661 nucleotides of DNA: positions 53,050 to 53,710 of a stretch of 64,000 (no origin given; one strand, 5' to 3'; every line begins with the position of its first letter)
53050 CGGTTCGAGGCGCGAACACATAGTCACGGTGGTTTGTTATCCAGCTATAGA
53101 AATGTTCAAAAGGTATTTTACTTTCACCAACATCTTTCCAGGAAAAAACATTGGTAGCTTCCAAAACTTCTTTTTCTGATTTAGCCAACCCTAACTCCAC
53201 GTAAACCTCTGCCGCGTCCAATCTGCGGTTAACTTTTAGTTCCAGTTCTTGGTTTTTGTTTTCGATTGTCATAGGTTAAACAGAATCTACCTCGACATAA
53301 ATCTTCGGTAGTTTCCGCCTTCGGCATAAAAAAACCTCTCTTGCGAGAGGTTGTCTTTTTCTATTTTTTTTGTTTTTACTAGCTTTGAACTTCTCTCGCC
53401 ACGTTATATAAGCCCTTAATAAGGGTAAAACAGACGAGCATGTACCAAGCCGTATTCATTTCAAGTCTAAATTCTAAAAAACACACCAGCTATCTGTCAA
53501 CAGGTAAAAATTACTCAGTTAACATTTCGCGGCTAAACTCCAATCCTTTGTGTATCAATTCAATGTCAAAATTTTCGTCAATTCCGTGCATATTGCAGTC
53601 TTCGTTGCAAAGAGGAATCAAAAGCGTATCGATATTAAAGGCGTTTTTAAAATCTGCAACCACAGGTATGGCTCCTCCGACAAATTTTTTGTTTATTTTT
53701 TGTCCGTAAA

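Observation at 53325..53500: Second copy of the promoter / mini-ORF / GCAA-terminator cassette, upstream of the 483aa-M19 dipeptidase-racemase operon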

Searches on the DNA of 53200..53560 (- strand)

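Call 13: search_rna_families(source=window, start=53200, end=53560, threshold=evalue, max_evalue=10)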
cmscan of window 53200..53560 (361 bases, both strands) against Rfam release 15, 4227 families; matches with E-value up to 10: 11.
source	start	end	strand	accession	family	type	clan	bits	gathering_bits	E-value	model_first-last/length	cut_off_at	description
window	53279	53391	-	RF02618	SSRC34_2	Gene; sRNA;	-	20.5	48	0.46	1-125/125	no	Streptococcus sRNA 34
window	53326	53484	-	RF04182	GibS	Gene; sRNA;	-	20.4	115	1.3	1-142/142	no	GibS sRNA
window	53297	53365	+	RF02064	STnc370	Gene; sRNA;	-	19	54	6.3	1-71/71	no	Enterobacterial sRNA STnc370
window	53241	53356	-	RF02526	SSRC34_1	Gene; sRNA;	-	17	64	7.7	1-128/128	no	Streptococcus sRNA SSRC34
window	53326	53449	-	RF01859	Phe_leader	Cis-reg; leader;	-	16.7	55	2.9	1-125/125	no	Phenylalanine leader peptide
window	53327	53488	-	RF04180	BTnc231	Gene; sRNA;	-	16.5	80.4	0.49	1-154/154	no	Bacteroides sRNA BTnc231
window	53244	53359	+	RF00106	RNAI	Gene; antisense;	-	15.8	47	1.5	1-102/102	no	RNAI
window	53296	53360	+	RF01859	Phe_leader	Cis-reg; leader;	-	15.7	55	4.7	1-125/125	no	Phenylalanine leader peptide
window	53328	53413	-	RF02607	AbsR25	Gene; sRNA;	-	13.1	47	9.7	1-164/164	no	Acinetobacter sRNA 25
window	53329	53448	-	RF02515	AfaR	Gene; sRNA;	-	13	100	7.6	1-234/234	no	AfaR small RNA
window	53327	53425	-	RF00506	Thr_leader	Cis-reg; leader;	-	12.6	55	9.8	1-118/118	no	Threonine operon leader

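Call 53: build_rna_model(alignment_id=A2, structure=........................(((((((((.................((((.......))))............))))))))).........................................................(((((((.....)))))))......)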
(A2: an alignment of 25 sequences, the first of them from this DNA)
Model R1 built from alignment A2 (25 sequences, 168 columns); structure: as given.
model positions 140; base pairs 20; branch points 1; effective number of sequences 4.14; information 0.59 bits per position. Calibrated on 0.2 Mb of random sequence (short: E-values are rough).
structure used (alignment columns):
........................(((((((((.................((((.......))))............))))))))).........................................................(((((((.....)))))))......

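Call 54: search_with_rna_model(model_id=R1, source=window, max_evalue=10, show_alignments=3)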
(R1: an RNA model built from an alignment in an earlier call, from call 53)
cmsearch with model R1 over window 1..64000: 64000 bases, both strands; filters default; matches with E-value up to 10: 16.
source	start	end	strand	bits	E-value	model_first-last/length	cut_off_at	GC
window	53329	53465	-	98.6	2.2e-16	1-140/140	no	0.36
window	54844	54983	-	47.9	1.2e-06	1-140/140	no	0.34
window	11643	11776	+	18.9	0.47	1-140/140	no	0.3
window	29954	30068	-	18.5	0.53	1-140/140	no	0.45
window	39087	39204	-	17.5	0.84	1-140/140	no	0.35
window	11688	11750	-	16.7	1.2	1-140/140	no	0.22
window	39011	39114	+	16.4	1.4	1-140/140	no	0.3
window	18766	18913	-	15.9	1.8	1-140/140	no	0.32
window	53326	53351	+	15.4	2.2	109-135/140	no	0.38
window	46530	46621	-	14.5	3.2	1-140/140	no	0.27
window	9436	9571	+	14.4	3.3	1-140/140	no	0.28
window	53649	53775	-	14.1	3.9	1-140/140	no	0.31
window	13122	13231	+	13.6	4.8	1-140/140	no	0.33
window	10321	10447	+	13.2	5.6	1-140/140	no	0.31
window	10056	10143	-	12.8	6.9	1-140/140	no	0.32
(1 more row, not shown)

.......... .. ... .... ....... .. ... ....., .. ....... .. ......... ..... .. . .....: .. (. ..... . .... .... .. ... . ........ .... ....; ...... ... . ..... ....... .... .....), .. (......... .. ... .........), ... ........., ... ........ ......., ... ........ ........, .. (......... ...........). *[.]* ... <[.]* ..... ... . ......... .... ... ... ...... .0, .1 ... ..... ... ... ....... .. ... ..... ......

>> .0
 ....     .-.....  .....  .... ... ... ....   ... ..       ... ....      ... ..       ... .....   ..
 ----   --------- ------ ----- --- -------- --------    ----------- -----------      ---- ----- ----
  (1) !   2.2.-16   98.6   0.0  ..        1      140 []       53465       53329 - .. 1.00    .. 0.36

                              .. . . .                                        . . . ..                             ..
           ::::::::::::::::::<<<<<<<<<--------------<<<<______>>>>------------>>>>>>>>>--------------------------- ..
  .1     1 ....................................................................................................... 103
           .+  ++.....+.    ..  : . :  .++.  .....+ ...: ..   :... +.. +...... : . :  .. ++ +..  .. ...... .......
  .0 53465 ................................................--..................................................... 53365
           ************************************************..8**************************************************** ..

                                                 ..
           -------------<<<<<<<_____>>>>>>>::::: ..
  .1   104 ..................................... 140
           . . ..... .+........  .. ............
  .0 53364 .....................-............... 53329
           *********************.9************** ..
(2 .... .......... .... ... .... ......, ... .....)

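Call 57: search_with_rna_model(model_id=R1, sources=[L001, L002, L004, L006, L009, L010, L011, L012, L013, L014, L015, L016, L017, L019, L020, L021, L022, L023, L024, L025, L026, L027, L028, L029, L030, L031, L032, L033, L034, L035, L036, L037, L038, L039, L040, L041, L042, L043, L044, L045, L046, L047, L049, L050, L051, L052, L053], max_evalue=0.01)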
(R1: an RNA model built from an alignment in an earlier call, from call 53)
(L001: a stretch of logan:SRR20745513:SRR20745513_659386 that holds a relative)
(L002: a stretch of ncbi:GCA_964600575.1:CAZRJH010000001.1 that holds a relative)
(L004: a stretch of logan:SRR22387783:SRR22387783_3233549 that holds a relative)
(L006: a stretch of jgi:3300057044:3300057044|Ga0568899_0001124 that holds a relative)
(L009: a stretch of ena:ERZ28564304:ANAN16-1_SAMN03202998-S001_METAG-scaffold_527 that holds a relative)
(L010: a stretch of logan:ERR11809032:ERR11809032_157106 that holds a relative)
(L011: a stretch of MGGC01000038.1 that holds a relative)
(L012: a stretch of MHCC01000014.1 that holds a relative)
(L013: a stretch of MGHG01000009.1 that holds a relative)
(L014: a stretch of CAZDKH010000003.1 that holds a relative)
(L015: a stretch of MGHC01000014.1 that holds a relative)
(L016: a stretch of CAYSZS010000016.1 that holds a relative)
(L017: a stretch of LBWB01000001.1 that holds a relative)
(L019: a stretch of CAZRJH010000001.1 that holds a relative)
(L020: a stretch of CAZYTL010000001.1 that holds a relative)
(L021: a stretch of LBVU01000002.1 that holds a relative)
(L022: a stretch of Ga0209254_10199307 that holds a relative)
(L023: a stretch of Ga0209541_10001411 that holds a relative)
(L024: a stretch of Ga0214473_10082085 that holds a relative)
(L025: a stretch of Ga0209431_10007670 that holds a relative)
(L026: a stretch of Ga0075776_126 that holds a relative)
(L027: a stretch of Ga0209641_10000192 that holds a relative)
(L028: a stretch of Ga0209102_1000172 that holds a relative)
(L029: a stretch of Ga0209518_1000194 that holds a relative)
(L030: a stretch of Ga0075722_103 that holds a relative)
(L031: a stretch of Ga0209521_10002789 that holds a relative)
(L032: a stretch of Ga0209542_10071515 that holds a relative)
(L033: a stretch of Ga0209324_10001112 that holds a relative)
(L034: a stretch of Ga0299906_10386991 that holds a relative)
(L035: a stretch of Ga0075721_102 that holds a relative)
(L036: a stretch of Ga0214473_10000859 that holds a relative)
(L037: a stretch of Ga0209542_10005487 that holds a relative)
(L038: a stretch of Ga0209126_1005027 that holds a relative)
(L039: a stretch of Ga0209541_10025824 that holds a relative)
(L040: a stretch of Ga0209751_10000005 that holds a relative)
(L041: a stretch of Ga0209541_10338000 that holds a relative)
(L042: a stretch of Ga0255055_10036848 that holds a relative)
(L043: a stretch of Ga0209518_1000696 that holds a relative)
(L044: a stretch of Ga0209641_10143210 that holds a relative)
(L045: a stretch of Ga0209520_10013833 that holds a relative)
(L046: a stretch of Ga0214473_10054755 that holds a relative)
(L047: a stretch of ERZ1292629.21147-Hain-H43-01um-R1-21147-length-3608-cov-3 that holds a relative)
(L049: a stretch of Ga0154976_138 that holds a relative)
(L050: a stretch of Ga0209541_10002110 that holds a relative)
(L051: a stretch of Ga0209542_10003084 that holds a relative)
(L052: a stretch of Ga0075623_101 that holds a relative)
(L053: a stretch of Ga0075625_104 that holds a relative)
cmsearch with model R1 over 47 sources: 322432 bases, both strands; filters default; matches with E-value up to 0.01: 52.
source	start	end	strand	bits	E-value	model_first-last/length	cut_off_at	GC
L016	5255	5395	-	136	7.2e-23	1-140/140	no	0.31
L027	4786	4926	+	136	7.2e-23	1-140/140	no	0.31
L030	3943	4083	+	136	7.2e-23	1-140/140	no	0.31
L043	432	572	+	136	7.2e-23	1-140/140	no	0.31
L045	4240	4380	-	136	7.2e-23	1-140/140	no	0.31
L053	9981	10121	+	136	7.2e-23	1-140/140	no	0.31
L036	8041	8180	-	130.5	8.5e-22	1-140/140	no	0.35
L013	2423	2567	-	126.3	5.4e-21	1-140/140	no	0.31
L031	3080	3224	+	126.3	5.4e-21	1-140/140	no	0.31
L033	9331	9475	-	126.3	5.4e-21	1-140/140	no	0.31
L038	2958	3102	-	126.3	5.4e-21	1-140/140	no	0.31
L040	4647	4791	+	126.3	5.4e-21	1-140/140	no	0.31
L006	3845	3986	+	122.9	2.5e-20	1-140/140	no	0.33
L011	5327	5469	+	121.1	5.4e-20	1-140/140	no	0.37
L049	3953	4095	+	121.1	5.4e-20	1-140/140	no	0.37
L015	7363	7493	+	120.8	6.2e-20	1-140/140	no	0.35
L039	1667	1797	-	120.8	6.2e-20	1-140/140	no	0.35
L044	1680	1810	+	120.8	6.2e-20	1-140/140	no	0.35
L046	3543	3682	-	120.7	6.3e-20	1-140/140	no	0.39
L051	552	692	-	118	2.1e-19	1-140/140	no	0.34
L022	1021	1153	-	117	3.3e-19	1-140/140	no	0.29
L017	1837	1982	-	116.4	4.2e-19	1-140/140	no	0.29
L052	8120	8265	-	116.4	4.2e-19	1-140/140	no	0.29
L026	282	414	-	114.3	1.1e-18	1-140/140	no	0.34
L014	2819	2955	+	114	1.3e-18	1-140/140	no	0.32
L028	1011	1147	-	114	1.3e-18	1-140/140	no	0.32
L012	4768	4899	+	112.4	2.5e-18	1-140/140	no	0.31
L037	2752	2883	+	112.4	2.5e-18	1-140/140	no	0.31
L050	12498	12629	+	112.4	2.5e-18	1-140/140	no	0.31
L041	987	1121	-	108.2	1.6e-17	1-140/140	no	0.34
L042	337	468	+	106.2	4e-17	1-140/140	no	0.33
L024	463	597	+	103.7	1.2e-16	1-140/140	no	0.34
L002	3846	3982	+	99.4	8.1e-16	1-140/140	no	0.36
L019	5603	5739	+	99.4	8.1e-16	1-140/140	no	0.36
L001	3860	3996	+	98.6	1.1e-15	1-140/140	no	0.36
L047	2185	2329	-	98.3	1.3e-15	1-140/140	no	0.41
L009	3854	3989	+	96.7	2.6e-15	1-140/140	no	0.36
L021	1322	1457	+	96.7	2.6e-15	1-140/140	no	0.36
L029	2440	2575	-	96.7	2.6e-15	1-140/140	no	0.36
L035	135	270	+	96.7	2.6e-15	1-140/140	no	0.36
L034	881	1003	-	95.8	3.9e-15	1-140/140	no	0.41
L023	9728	9872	-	95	5.5e-15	1-140/140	no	0.4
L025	5370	5522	-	93.8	9.3e-15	1-140/140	no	0.31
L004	1861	1996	+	91.7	2.4e-14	1-140/140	no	0.34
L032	3273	3406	+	86.2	2.8e-13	1-140/140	no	0.4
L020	2000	2131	+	76.2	2.2e-11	1-140/140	no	0.4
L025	2091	2230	-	49.1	3.7e-06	1-140/140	no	0.29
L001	2342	2481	+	47.9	6.1e-06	1-140/140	no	0.34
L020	7570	7707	-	45.7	1.7e-05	1-140/140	no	0.33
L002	2312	2450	+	40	0.0002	1-140/140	no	0.4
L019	4069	4207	+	40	0.0002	1-140/140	no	0.4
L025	5320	5398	+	34.1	0.0028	1-140/140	no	0.25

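Call 73: search_with_rna_model(model_id=R1, sources=[L054, L055, L056, L057, L058, L059, L060, L061], max_evalue=10)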
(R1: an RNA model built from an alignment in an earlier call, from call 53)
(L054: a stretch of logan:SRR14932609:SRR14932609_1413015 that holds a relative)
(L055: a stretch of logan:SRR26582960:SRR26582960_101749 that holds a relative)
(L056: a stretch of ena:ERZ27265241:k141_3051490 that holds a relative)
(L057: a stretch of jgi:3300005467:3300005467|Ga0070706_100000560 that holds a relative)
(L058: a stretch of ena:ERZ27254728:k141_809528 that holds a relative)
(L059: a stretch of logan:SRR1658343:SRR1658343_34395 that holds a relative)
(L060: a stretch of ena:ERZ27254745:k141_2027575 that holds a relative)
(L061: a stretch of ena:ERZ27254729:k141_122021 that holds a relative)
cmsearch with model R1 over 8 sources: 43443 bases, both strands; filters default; matches with E-value up to 10: 4.
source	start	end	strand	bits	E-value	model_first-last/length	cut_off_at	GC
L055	2379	2487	+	18.6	0.36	1-140/140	no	0.44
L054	837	951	+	18.5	0.36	1-140/140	no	0.45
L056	2013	2086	-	14.1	2.5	1-140/140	no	0.28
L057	2013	2086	-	14.1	2.5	1-140/140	no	0.28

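Call 80: search_with_rna_model(model_id=R1, sources=[window, L002, L004, L006, L009, L011, L012, L013, L014, L015, L016, L017, L020, L022, L023, L024, L025, L026, L032, L034, L036, L041, L042, L046, L047, L051], max_evalue=0.001, make_alignment=true)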
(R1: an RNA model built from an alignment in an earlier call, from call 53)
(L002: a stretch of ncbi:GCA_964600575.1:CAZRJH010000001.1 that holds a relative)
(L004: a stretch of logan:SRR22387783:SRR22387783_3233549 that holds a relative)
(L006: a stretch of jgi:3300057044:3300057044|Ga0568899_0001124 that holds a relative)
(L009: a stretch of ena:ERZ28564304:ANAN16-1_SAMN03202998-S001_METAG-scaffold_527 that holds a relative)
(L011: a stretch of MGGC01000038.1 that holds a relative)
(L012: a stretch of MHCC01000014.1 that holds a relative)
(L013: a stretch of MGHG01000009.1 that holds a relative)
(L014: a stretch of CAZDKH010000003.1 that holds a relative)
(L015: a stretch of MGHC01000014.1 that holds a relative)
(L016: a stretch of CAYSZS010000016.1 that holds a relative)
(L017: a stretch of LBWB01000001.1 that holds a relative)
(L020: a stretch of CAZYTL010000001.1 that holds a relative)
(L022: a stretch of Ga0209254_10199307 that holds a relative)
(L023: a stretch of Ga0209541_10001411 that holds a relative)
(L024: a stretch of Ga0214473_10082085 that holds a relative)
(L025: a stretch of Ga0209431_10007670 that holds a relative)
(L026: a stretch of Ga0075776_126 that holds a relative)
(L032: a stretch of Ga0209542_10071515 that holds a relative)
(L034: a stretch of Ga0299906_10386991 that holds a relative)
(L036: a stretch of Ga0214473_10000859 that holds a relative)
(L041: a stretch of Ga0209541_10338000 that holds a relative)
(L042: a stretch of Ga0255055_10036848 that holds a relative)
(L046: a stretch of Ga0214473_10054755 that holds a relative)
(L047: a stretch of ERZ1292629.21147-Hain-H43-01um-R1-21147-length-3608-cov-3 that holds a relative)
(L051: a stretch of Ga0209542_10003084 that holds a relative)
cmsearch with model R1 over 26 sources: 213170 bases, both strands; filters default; matches with E-value up to 0.001: 30.
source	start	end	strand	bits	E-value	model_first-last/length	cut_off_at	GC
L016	5255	5395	-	136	4.8e-23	1-140/140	no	0.31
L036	8041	8180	-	130.5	5.6e-22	1-140/140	no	0.35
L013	2423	2567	-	126.3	3.6e-21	1-140/140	no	0.31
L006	3845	3986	+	122.9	1.6e-20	1-140/140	no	0.33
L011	5327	5469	+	121.1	3.6e-20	1-140/140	no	0.37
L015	7363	7493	+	120.8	4.1e-20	1-140/140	no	0.35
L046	3543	3682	-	120.7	4.2e-20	1-140/140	no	0.39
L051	552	692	-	118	1.4e-19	1-140/140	no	0.34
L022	1021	1153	-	117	2.2e-19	1-140/140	no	0.29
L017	1837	1982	-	116.4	2.8e-19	1-140/140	no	0.29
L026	282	414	-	114.3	7e-19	1-140/140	no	0.34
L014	2819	2955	+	114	8.3e-19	1-140/140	no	0.32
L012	4768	4899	+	112.4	1.7e-18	1-140/140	no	0.31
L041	987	1121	-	108.2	1.1e-17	1-140/140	no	0.34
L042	337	468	+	106.2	2.6e-17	1-140/140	no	0.33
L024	463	597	+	103.7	7.8e-17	1-140/140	no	0.34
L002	3846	3982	+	99.4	5.3e-16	1-140/140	no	0.36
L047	2185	2329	-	98.3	8.6e-16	1-140/140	no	0.41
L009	3854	3989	+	96.7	1.7e-15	1-140/140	no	0.36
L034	881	1003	-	95.8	2.6e-15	1-140/140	no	0.41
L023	9728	9872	-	95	3.6e-15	1-140/140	no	0.4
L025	5370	5522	-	93.8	6.1e-15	1-140/140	no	0.31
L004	1861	1996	+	91.7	1.6e-14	1-140/140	no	0.34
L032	3273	3406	+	86.2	1.8e-13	1-140/140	no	0.4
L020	2000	2131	+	76.2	1.5e-11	1-140/140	no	0.4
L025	2091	2230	-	49.1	2.4e-06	1-140/140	no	0.29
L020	7570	7707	-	45.7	1.1e-05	1-140/140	no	0.33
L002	2312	2450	+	40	0.00014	1-140/140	no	0.4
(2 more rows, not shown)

Alignment A5: 30 matches aligned to the model, 197 columns, each read 5' to 3' on its own strand. Consensus structure (alignment columns), stored with it:
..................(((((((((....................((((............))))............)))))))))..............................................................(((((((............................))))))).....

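Call 96: build_rna_model(alignment_id=A5)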
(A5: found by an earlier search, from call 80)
Model R2 built from alignment A5 (30 sequences, 197 columns); structure: stored with the alignment.
model positions 138; base pairs 20; branch points 1; effective number of sequences 5.14; information 0.59 bits per position. Calibrated on 0.2 Mb of random sequence (short: E-values are rough).
structure used (alignment columns):
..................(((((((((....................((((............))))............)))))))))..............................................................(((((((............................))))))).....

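Call 97: search_with_rna_model(model_id=R2, sources=[window, L054, L055], max_evalue=10)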
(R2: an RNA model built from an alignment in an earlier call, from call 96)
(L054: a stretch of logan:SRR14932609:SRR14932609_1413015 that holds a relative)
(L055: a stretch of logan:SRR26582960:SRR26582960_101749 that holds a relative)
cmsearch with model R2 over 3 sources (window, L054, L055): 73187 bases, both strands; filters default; matches with E-value up to 10: 16.
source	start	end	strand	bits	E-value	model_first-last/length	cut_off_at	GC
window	53329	53465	-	95.4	9.2e-16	1-138/138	no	0.36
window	54844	54983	-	75.1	7.9e-12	1-138/138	no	0.34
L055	2379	2487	+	21.8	0.16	1-138/138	no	0.44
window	29954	30068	-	20.6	0.28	1-138/138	no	0.45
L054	837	951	+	20.6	0.28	1-138/138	no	0.45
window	11687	11776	+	20.4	0.3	1-138/138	no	0.24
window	39087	39219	-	19.2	0.52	1-138/138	no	0.34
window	10731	10921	-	16.2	2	1-138/138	no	0.39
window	54791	54876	+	15.9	2.2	1-138/138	no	0.26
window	3644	3755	-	15.8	2.4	1-138/138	no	0.32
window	13122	13232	+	14.8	3.6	1-138/138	no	0.32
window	53326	53351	+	14.5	4.3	107-133/138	no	0.38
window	39011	39114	+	13.5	6.4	1-138/138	no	0.3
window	9436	9586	+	13.3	7.1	1-138/138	no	0.29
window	61591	61696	-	12.8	8.9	1-138/138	no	0.37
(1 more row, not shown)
